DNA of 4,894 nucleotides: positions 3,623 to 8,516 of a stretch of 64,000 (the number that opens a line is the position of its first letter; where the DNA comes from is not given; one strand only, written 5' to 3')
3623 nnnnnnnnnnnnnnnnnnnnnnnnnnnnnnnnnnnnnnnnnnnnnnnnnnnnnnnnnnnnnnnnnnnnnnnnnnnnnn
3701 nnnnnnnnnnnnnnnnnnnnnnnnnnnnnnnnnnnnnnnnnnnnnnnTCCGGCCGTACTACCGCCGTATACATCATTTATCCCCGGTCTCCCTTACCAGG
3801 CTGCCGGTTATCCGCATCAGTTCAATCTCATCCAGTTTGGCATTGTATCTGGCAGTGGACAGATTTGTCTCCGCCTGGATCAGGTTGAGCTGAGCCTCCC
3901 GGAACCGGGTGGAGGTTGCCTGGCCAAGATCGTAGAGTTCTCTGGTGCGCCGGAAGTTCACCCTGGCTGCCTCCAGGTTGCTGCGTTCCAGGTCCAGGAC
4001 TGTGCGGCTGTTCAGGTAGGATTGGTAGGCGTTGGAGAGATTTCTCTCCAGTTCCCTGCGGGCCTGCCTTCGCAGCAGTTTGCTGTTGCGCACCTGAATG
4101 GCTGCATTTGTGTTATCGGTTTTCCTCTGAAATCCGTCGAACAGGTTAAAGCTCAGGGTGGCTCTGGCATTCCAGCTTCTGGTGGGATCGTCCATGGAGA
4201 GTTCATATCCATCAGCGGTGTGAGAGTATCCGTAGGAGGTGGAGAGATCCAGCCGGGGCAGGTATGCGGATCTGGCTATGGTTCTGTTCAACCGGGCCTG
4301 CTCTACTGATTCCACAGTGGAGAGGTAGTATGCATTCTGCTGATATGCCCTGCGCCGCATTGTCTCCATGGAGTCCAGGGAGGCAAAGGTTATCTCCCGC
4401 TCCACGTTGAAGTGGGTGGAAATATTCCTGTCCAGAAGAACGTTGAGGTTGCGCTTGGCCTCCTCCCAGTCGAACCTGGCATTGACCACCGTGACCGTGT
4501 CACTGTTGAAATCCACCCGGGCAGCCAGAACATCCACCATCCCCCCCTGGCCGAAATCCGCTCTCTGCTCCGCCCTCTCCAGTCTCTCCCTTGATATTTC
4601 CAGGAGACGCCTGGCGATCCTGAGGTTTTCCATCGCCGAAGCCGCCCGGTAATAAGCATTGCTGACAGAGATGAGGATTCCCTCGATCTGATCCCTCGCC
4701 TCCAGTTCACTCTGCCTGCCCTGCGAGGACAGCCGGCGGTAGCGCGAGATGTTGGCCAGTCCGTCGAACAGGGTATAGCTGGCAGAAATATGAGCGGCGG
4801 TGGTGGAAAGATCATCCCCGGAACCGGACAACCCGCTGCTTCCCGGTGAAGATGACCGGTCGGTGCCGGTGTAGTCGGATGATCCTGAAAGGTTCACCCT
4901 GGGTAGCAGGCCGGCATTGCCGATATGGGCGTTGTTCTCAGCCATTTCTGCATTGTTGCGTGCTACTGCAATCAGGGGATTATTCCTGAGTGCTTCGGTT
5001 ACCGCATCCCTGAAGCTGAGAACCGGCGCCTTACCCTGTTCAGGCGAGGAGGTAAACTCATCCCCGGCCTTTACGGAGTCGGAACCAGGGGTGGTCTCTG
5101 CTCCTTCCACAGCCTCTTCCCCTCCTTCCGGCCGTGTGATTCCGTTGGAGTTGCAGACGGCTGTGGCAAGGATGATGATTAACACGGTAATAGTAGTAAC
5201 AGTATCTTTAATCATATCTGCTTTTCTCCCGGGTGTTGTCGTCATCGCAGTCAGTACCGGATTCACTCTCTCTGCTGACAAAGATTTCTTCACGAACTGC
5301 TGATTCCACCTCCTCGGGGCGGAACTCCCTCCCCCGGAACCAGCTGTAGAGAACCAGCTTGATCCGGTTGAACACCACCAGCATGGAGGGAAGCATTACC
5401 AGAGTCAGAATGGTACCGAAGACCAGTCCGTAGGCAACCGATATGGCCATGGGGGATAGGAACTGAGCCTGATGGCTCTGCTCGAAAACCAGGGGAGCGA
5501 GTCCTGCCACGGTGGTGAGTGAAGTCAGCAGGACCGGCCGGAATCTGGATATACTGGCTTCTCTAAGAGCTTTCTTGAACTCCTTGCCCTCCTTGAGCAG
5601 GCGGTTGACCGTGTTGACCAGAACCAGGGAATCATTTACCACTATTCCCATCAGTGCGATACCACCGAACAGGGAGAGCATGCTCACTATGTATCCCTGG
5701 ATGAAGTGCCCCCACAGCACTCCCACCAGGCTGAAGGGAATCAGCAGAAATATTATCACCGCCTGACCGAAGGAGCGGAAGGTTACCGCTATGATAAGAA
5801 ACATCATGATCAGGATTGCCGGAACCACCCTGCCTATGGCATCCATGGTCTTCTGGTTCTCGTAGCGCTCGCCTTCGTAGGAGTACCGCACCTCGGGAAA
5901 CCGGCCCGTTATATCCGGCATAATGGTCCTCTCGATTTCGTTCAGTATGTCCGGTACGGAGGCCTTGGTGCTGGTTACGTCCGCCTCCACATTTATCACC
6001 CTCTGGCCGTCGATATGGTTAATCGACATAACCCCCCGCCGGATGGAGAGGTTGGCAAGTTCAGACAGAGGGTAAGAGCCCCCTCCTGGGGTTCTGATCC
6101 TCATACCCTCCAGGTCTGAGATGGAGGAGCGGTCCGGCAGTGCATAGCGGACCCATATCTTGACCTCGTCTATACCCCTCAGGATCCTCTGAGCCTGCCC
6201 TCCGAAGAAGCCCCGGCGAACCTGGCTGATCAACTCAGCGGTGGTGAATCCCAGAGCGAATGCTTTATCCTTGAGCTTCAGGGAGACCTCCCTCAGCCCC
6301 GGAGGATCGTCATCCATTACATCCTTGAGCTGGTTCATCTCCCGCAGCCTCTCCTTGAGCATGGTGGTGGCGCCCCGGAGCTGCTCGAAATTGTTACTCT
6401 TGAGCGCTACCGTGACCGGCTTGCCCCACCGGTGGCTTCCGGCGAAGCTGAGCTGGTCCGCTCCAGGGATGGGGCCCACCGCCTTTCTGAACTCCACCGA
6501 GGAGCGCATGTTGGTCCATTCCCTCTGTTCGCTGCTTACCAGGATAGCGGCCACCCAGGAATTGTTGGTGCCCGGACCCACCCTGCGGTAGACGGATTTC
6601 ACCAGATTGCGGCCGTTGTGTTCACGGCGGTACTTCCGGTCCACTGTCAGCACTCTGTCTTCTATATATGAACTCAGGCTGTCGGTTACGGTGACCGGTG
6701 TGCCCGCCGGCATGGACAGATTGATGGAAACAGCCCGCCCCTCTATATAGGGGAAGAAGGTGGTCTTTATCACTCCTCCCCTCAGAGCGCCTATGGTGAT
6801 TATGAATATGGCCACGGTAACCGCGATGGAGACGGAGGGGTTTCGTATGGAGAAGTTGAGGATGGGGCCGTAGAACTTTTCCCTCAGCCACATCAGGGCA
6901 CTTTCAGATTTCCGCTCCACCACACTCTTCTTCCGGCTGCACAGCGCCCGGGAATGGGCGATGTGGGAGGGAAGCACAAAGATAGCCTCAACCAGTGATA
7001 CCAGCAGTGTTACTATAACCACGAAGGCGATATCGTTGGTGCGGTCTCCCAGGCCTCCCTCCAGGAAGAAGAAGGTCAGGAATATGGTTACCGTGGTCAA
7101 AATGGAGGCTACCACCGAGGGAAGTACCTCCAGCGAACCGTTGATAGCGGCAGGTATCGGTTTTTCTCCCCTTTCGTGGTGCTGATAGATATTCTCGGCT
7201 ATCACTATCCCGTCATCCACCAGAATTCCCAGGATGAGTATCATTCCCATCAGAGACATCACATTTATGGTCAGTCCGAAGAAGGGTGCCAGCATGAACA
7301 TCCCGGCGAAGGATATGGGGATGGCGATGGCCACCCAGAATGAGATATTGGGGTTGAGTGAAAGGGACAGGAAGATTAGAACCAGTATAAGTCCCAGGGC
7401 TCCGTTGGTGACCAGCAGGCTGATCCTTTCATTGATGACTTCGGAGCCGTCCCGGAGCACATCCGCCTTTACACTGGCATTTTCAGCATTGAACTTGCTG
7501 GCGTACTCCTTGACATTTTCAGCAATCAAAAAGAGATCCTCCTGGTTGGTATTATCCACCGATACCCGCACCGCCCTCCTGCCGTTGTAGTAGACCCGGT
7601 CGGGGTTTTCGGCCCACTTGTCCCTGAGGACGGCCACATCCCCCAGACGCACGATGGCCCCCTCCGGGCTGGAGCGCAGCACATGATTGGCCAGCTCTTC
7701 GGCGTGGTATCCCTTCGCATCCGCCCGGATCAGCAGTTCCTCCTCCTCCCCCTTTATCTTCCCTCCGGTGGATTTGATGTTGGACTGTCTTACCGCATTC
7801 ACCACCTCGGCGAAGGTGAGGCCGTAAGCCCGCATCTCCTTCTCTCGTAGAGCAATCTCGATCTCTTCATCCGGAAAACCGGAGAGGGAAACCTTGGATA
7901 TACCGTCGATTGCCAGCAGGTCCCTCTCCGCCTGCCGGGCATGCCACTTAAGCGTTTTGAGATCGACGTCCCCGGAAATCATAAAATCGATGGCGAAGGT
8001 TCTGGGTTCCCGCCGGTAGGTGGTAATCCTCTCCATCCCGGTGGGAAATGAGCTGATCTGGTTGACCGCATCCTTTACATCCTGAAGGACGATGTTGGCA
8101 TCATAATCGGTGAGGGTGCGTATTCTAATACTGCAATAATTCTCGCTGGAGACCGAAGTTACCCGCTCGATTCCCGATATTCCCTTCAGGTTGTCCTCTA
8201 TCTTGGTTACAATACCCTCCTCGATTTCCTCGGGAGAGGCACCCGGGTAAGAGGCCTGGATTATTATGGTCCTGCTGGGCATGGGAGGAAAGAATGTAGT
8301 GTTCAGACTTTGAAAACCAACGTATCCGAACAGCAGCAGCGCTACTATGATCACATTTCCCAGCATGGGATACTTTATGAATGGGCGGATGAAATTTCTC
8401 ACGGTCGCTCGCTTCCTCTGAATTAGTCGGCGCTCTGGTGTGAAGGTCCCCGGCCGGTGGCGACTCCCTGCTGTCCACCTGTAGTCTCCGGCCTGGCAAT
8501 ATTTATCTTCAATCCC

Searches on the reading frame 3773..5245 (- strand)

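Call 73: search_protein_families(library=pfam, proteins=[window:3773-5245:-], max_evalue=0.0001)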
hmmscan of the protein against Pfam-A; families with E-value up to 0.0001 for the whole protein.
window:3773-5245:- (490 aa): 1 family
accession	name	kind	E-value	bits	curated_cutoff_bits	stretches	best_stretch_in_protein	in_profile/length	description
PF02321.23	OEP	-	1.8e-58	197.9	22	2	80-271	3-186/187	Outer membrane efflux protein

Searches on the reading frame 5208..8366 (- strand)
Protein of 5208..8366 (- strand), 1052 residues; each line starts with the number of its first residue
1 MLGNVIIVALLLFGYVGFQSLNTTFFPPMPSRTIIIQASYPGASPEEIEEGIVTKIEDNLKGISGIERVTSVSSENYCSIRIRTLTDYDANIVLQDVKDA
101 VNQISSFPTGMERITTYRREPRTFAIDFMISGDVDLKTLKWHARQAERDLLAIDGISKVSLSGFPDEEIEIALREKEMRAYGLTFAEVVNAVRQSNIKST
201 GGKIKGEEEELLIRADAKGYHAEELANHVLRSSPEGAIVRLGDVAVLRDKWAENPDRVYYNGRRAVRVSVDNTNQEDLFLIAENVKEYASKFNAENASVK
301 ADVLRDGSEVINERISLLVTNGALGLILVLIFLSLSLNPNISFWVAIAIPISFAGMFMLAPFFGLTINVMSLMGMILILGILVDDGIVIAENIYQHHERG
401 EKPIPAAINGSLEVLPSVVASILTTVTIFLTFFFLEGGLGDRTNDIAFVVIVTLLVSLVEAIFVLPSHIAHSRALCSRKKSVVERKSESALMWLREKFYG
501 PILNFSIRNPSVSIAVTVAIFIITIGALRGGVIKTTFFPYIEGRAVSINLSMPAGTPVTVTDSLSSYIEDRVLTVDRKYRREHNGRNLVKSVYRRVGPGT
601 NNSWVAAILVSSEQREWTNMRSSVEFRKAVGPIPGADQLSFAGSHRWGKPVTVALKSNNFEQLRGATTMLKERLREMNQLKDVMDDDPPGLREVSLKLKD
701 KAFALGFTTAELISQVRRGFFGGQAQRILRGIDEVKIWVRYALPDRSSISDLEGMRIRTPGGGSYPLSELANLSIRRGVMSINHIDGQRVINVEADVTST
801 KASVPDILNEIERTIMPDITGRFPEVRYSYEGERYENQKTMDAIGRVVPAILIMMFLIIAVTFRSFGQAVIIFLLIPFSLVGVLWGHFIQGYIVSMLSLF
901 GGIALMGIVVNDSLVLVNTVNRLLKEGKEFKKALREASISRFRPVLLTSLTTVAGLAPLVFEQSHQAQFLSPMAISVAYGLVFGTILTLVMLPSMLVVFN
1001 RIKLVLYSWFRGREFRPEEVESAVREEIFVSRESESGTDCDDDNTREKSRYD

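Call 73: search_protein_families(library=pfam, proteins=[window:5208-8366:-], max_evalue=0.0001)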
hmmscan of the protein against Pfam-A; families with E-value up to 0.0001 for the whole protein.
window:5208-8366:- (1052 aa): 3 families
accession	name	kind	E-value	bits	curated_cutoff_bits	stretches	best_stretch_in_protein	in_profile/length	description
PF00873.25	ACR_tran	-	1.6e-152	510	28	1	5-999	14-1020/1021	AcrB/AcrD/AcrF family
PF02355.23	SecD_SecF_C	-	2.5e-10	40.5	20.5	1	307-465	26-179/189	Protein export membrane protein SecD/SecF, C-terminal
PF03176.21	MMPL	-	4.4e-08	32.9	20.5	1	841-1003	142-306/333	MMPL family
